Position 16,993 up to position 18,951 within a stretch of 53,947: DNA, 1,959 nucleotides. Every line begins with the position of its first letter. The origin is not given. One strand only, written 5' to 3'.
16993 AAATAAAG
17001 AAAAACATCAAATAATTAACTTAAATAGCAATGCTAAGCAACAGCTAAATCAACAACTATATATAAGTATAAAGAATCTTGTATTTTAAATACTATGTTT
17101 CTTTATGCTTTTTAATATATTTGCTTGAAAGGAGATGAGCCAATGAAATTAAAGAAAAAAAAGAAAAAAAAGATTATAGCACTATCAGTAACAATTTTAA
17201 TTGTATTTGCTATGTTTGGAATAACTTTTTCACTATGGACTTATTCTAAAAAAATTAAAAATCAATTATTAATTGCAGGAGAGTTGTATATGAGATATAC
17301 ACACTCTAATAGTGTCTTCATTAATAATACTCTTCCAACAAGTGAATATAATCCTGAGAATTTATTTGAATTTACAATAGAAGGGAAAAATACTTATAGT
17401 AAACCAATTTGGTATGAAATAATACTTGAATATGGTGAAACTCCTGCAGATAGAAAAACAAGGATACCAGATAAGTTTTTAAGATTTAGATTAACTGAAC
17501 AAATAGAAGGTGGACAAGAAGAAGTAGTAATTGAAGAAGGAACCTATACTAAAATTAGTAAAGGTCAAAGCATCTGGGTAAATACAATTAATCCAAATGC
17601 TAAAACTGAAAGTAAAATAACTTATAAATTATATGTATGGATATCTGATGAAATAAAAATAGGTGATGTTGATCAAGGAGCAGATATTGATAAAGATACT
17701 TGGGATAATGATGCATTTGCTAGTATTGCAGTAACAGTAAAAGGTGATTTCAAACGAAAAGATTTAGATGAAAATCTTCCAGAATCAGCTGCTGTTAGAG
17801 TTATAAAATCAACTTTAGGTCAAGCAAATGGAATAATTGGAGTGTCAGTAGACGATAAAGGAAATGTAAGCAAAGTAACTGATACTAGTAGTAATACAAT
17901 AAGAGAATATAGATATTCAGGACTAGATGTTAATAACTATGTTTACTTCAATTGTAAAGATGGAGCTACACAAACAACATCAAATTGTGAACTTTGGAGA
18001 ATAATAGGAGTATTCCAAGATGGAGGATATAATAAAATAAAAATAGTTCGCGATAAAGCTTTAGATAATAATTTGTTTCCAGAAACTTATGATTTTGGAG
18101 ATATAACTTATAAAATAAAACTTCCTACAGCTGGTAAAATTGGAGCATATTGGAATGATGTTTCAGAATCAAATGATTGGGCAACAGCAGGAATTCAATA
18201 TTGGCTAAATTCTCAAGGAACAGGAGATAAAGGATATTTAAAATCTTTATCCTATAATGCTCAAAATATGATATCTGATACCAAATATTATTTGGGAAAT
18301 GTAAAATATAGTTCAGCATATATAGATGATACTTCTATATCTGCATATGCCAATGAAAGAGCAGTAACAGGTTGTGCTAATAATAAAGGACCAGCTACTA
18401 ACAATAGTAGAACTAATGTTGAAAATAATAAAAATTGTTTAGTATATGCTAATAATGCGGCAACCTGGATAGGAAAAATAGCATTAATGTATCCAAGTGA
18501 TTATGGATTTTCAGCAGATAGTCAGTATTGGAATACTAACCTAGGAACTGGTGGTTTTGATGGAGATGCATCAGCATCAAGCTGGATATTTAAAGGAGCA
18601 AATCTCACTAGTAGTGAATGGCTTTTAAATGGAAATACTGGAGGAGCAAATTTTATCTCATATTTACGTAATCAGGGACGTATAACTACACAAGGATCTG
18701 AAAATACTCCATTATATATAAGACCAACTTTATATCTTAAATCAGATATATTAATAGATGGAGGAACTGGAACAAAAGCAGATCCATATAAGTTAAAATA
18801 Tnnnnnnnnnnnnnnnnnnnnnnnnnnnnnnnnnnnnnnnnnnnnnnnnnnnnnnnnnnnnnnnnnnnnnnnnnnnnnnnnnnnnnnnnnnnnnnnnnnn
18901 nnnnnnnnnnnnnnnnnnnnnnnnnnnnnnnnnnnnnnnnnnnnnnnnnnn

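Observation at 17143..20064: Giant Cys-containing modular surface protein family that I cannot place in a characterised family (paralog A)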

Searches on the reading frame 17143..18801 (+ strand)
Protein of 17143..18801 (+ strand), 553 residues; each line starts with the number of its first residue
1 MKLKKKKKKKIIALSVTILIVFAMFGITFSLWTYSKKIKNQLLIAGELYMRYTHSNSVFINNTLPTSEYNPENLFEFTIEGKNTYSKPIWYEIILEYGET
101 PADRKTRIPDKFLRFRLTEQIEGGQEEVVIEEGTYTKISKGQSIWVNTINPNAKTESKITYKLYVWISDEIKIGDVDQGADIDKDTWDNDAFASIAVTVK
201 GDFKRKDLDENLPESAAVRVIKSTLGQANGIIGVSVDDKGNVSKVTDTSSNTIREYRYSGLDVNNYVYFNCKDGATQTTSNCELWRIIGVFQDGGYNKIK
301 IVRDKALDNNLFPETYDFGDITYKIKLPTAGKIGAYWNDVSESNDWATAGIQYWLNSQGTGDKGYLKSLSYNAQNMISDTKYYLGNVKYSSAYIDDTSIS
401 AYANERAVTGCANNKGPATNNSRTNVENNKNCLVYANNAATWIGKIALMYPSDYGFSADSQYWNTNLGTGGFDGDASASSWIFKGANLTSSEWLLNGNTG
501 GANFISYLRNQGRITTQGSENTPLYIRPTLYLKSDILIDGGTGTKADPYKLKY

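Call 28: find_related_loci(query=window:17143-18801:+, collection=genome_contigs, flank=8000)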
Query window:17143-18801:+ (553 aa) in genome_contigs; peptide patterns used: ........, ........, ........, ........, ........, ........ (x = any residue, [..] = any of these).
599 stretches matched a pattern, but none encodes a relative of the query by tblastn (E <= 1e-3).

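Call 29: find_related_loci(query=A1, collection=genome_contigs, flank=8000)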
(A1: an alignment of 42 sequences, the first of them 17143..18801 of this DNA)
Query A1 (553 aa) in genome_contigs; peptide patterns used: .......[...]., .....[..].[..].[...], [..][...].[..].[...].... (x = any residue, [..] = any of these).
591 stretches matched a pattern (row limit reached: there are more); 555 encode a relative of the query (tblastn E <= 1e-3); the best 80 are kept; 80 distinct loci.
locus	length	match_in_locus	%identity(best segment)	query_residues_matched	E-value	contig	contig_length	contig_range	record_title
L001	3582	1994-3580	45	1-551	5e-149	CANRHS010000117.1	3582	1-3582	MAG: uncultured Bacilli bacterium isolate Lapin-023__bin34 genome assembly, contig: Lapin-023__NODE_30692_length_3582_co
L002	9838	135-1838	43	1-551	8e-134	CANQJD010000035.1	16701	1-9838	MAG: uncultured Bacilli bacterium isolate Lapin-032__bin104 genome assembly, contig: Lapin-032__NODE_5102_length_16701_c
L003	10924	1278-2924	43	2-549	2e-133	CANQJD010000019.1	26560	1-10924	MAG: uncultured Bacilli bacterium isolate Lapin-032__bin104 genome assembly, contig: Lapin-032__NODE_2891_length_26560_c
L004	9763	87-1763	45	3-552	2e-132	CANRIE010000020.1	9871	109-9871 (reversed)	MAG: uncultured Bacilli bacterium isolate Lapin-022__bin9 genome assembly, contig: Lapin-022__NODE_6964_length_9871_cov_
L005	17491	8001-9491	39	1-551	8e-111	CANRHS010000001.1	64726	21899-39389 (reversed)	MAG: uncultured Bacilli bacterium isolate Lapin-023__bin34 genome assembly, contig: Lapin-023__NODE_617_length_64726_cov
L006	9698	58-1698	38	1-551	7e-109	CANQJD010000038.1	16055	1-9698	MAG: uncultured Bacilli bacterium isolate Lapin-032__bin104 genome assembly, contig: Lapin-032__NODE_5336_length_16055_c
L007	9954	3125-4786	38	22-551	5e-100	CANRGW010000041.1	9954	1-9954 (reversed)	MAG: uncultured Bacilli bacterium isolate Lapin-022__bin40 genome assembly, contig: Lapin-022__NODE_6893_length_9954_cov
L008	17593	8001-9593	38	8-552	2e-97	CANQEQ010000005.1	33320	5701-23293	MAG: uncultured Bacilli bacterium isolate Lapin-008__bin17 genome assembly, contig: Lapin-008__NODE_1547_length_33320_co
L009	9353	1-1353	40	89-551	5e-97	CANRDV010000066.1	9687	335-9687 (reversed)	MAG: uncultured Bacilli bacterium isolate Lapin-025__bin58 genome assembly, contig: Lapin-025__NODE_5475_length_9687_cov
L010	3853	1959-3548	38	2-552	2e-96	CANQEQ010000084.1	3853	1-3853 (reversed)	MAG: uncultured Bacilli bacterium isolate Lapin-008__bin17 genome assembly, contig: Lapin-008__NODE_20362_length_3853_co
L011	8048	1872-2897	50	217-552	1e-91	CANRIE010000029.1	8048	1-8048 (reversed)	MAG: uncultured Bacilli bacterium isolate Lapin-022__bin9 genome assembly, contig: Lapin-022__NODE_9044_length_8048_cov_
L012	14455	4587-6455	46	182-553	3e-90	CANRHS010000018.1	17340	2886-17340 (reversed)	MAG: uncultured Bacilli bacterium isolate Lapin-023__bin34 genome assembly, contig: Lapin-023__NODE_4320_length_17340_co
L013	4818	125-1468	38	1-448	5e-87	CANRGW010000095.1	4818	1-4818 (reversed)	MAG: uncultured Bacilli bacterium isolate Lapin-022__bin40 genome assembly, contig: Lapin-022__NODE_17721_length_4818_co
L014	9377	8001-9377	40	4-495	2e-81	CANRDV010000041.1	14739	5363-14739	MAG: uncultured Bacilli bacterium isolate Lapin-025__bin58 genome assembly, contig: Lapin-025__NODE_3136_length_14739_co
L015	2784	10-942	50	244-552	4e-81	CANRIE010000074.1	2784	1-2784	MAG: uncultured Bacilli bacterium isolate Lapin-022__bin9 genome assembly, contig: Lapin-022__NODE_36496_length_2784_cov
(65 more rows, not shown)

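Call 33: predict_structure(alignment_id=A1)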
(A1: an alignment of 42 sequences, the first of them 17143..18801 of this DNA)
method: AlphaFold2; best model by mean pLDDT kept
length: 553 residues; sequences in the alignment: 42
mean_pLDDT: 85.4   pTM: 0.68
mean pLDDT of the five models: 85.4, 85.3, 83.4, 83.2, 82.5
residues with pLDDT >= 90: 250; 70-90: 244; 50-70: 42; < 50: 17
segments of 3 or more residues with pLDDT < 50: 1-5, 34-40, 42-45
pLDDT, mean of each block of 10 residues (from residue 1): 54 82 77 47 53 65 74 84 82 87 86 86 81 74 84 83 87 80 87 86 75 71 92 85 81 88 96 92 97 84 93 92 84 85 93 91 88 91 94 90 93 94 95 96 97 96 92 91 83 94 94 92 93 87 96 82
secondary structure, 60 per line:
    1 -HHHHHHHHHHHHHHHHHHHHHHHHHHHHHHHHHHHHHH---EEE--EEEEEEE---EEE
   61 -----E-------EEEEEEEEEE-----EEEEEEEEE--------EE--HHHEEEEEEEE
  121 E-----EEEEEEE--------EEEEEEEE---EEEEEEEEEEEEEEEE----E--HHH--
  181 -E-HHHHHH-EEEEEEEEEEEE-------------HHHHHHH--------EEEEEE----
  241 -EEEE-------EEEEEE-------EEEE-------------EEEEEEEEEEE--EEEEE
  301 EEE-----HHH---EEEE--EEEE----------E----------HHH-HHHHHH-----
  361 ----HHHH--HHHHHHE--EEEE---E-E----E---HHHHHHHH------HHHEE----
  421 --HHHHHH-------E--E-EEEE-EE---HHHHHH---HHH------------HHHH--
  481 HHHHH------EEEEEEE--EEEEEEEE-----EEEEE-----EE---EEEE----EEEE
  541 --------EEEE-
elements in order: H2-39 E43-45 E48-54 E58-60 E74-83 E89-97 E113-121 E127-133 E142-149 E153-168 H184-189 E191-202 H216-222 E231-236 E242-245 E253-258 E266-269 E283-293 E296-303 E315-318 E321-324 H350-355 H365-368 H371-376 E380-383 H398-405 H423-428 E441-444 H451-456 H475-478 H481-485 E492-498 E501-508 E514-518 E529-532 E537-540 E549-552

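Call 35: fold_search(model_id=the predicted structure, library=pdb)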
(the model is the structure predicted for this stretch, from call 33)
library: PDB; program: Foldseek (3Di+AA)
matches with E <= 10: 1663; with E <= 0.001: 3
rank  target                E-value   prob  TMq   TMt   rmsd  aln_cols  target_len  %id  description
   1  9qa6                  6.1e-09  1.00  0.29  0.20   9.7       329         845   14  Cryo-EM structure of Thomasclavelia ramosa IgA peptidase (IgAse) active site mutant (S32-N876) (released 2025-06-25)
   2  8okh_A                3.1e-04  0.94  0.10  0.25  11.6       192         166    8  Crystal structure of Bdellovibrio bacteriovorus Bd1399 (released 2023-10-25)
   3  8okh_B                3.1e-04  0.89  0.10  0.24  11.5       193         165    8  Crystal structure of Bdellovibrio bacteriovorus Bd1399 (released 2023-10-25)
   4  9vql_B                1.4e-03  0.66  0.13  0.10  18.8       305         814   10  Cryo-EM structure of the dimeric Elapor1 mutant (released 2025-07-23)
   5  9vqm_D                2.4e-03  0.14  0.12  0.09  22.2       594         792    8  Cryo-EM structure of Elapor1WT in tetrameric form (released 2025-07-23)
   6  2w87_A                2.9e-03  0.92  0.13  0.36  10.6       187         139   12  Xyl-CBM35 in complex with glucuronic acid containing disaccharide. (released 2009-01-27)
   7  2w1w_A                3.9e-03  0.85  0.12  0.33  10.4       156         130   13  Native structure of a family 35 carbohydrate binding module from Clostridium thermocellum (released 2009-01-20)
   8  9nr2_C                4.6e-03  0.66  0.10  0.14  12.6       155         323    8  Crystal structure of H5 hemagglutinin from the influenza virus A/black swan/Akita/1/2016 with LSTa (released 2025-04-23)
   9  3gd1_E                4.6e-03  0.25  0.08  0.13  23.7       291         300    8  Structure of an Arrestin/Clathrin complex reveals a novel clathrin binding domain that modulates receptor trafficking (released 2009-08-25)
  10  9vql_A                5.1e-03  0.28  0.13  0.09  21.6       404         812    9  Cryo-EM structure of the dimeric Elapor1 mutant (released 2025-07-23)
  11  8iqe_C                5.4e-03  0.38  0.10  0.09   9.7       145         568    8  Crystal structure of tetrameric K2-2 TSP (released 2024-02-21)
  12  9vqm_A                5.4e-03  0.21  0.09  0.07  15.7       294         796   10  Cryo-EM structure of Elapor1WT in tetrameric form (released 2025-07-23)
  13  2qk7_A                5.7e-03  0.20  0.08  0.13  21.9       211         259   12  A covalent S-F heterodimer of staphylococcal gamma-hemolysin (released 2008-02-19)
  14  9h99                  9.8e-03  0.80  0.10  0.06  10.6       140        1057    7  Native structure of the full-length pesticidal protein Cry1Ca18 at pH7, from crystals formed in vivo (released 2025-11-12)
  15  3rkp_B                1.0e-02  0.25  0.12  0.16  21.0       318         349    9  Crystal structure of BcpA*(D312A), the major pilin subunit of Bacillus cereus (released 2012-05-30)
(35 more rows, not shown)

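Call 47: fold_search(model_id=the predicted structure, library=viral)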
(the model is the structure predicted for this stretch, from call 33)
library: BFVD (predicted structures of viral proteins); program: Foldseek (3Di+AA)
matches with E <= 10: 1380; with E <= 0.001: 22
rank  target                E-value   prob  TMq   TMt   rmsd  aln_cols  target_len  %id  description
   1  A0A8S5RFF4            1.8e-08  1.00  0.24  0.25  29.6       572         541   10  Uncharacterized protein [virus sp. ctQmo6]
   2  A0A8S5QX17            2.3e-06  1.00  0.24  0.22  21.4       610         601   10  Concanavalin A-like lectin/glucanase superfamily protein [Siphoviridae sp. ctcuE16]
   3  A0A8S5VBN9            4.7e-05  1.00  0.22  0.36   9.6       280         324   10  DUF6273 domain-containing protein [Myoviridae sp. ctbEa13]
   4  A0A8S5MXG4            6.8e-05  0.91  0.21  0.18  23.1       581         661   10  DUF6273 domain-containing protein [Siphoviridae sp. ct91l7]
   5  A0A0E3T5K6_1          9.5e-05  0.89  0.12  0.08  17.9       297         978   13  Tail fiber [Bacillus phage Stills]
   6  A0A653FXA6            1.0e-04  0.90  0.11  0.08  15.6       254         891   12  (no name in the UniProt tables at hand)
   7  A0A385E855            1.1e-04  0.97  0.14  0.06  18.8       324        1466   10  Minor structural protein [Bacillus phage Hobo]
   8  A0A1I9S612            1.2e-04  0.95  0.14  0.12  20.4       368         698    9  (no name in the UniProt tables at hand)
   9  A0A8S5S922            1.6e-04  0.96  0.21  0.17  20.0       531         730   10  Tail-collar fiber protein [Caudovirales sp. ctTVN2]
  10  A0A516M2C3            2.9e-04  0.60  0.11  0.13  36.0       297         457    9  (no name in the UniProt tables at hand)
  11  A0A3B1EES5            3.6e-04  0.91  0.14  0.07  17.4       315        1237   11  (no name in the UniProt tables at hand)
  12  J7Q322                5.8e-04  0.99  0.11  0.27  18.1       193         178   12  Uncharacterized protein [Alphaspiravirus yamagawaense]
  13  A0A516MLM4            6.2e-04  0.92  0.13  0.16  11.4       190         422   14  (no name in the UniProt tables at hand)
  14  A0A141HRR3            6.5e-04  1.00  0.27  0.11   9.5       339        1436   15  (no name in the UniProt tables at hand)
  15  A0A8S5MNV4            6.5e-04  1.00  0.20  0.49  12.9       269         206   13  DUF6273 domain-containing protein [Myoviridae sp. ctI7W9]
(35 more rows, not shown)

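Call 73: find_related_loci(query=A1, collection=viral_contigs, flank=6000)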
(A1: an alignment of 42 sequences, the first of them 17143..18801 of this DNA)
Query A1 (553 aa) in viral_contigs; peptide patterns used: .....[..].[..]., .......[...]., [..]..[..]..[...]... (x = any residue, [..] = any of these).
22 stretches matched a pattern; 1 encode a relative of the query (tblastn E <= 1e-3); 1 distinct loci.
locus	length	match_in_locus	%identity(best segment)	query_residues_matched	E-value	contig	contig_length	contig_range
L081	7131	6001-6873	27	221-549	4e-11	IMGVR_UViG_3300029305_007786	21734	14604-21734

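Call 90: search_solved_structures(query=A1, max_evalue=10, show_alignments=2)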
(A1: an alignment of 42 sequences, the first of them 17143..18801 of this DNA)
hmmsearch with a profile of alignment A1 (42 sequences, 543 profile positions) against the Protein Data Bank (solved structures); distinct sequences matched with E-value up to 10: 1.
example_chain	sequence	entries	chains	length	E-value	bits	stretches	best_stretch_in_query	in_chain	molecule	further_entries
6vl6_B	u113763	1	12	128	3.3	9.3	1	306-401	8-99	T33_dn2B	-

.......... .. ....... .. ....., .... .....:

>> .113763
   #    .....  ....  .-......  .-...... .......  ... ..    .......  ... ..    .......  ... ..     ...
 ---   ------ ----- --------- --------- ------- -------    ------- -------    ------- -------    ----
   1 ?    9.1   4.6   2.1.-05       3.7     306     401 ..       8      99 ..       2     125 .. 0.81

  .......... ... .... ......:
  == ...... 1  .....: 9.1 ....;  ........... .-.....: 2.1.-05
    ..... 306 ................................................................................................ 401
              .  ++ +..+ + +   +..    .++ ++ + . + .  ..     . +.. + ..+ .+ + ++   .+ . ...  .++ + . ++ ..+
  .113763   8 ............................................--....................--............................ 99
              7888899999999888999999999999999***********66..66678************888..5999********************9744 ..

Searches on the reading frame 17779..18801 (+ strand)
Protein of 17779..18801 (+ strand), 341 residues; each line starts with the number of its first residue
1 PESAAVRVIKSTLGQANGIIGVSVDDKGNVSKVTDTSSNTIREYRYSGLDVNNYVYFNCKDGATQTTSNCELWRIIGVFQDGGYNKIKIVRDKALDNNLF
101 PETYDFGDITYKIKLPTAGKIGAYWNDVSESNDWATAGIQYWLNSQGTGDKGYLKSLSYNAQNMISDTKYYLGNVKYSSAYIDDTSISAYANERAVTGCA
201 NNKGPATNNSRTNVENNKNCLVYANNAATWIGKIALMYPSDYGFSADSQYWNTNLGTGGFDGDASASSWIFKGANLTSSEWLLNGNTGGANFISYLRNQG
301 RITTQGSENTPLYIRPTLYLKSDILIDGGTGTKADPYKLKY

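Call 24: search_protein_families(library=pfam, proteins=[window:17779-18801:+], max_evalue=10)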
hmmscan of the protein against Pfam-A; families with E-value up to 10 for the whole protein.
window:17779-18801:+ (341 aa): 0 families

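Call 70: search_solved_structures(query=A3, max_evalue=10, show_alignments=2)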
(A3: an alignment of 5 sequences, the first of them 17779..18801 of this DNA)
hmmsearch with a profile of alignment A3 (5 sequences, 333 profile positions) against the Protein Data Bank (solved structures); distinct sequences matched with E-value up to 10: 4.
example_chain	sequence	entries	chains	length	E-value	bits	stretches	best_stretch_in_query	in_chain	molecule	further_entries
2hfb_A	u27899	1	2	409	0.26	13.7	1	68-125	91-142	Sugar ABC transporter, sugar-binding protein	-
2hq0_A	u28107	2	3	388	0.26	13.7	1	68-125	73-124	Sugar ABC transporter, sugar-binding protein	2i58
2heu_A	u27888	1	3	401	0.28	13.6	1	68-125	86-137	Sugar ABC transporter, sugar-binding protein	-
6pql_A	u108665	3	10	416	0.28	13.6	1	68-125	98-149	ABC transporter sugar-binding protein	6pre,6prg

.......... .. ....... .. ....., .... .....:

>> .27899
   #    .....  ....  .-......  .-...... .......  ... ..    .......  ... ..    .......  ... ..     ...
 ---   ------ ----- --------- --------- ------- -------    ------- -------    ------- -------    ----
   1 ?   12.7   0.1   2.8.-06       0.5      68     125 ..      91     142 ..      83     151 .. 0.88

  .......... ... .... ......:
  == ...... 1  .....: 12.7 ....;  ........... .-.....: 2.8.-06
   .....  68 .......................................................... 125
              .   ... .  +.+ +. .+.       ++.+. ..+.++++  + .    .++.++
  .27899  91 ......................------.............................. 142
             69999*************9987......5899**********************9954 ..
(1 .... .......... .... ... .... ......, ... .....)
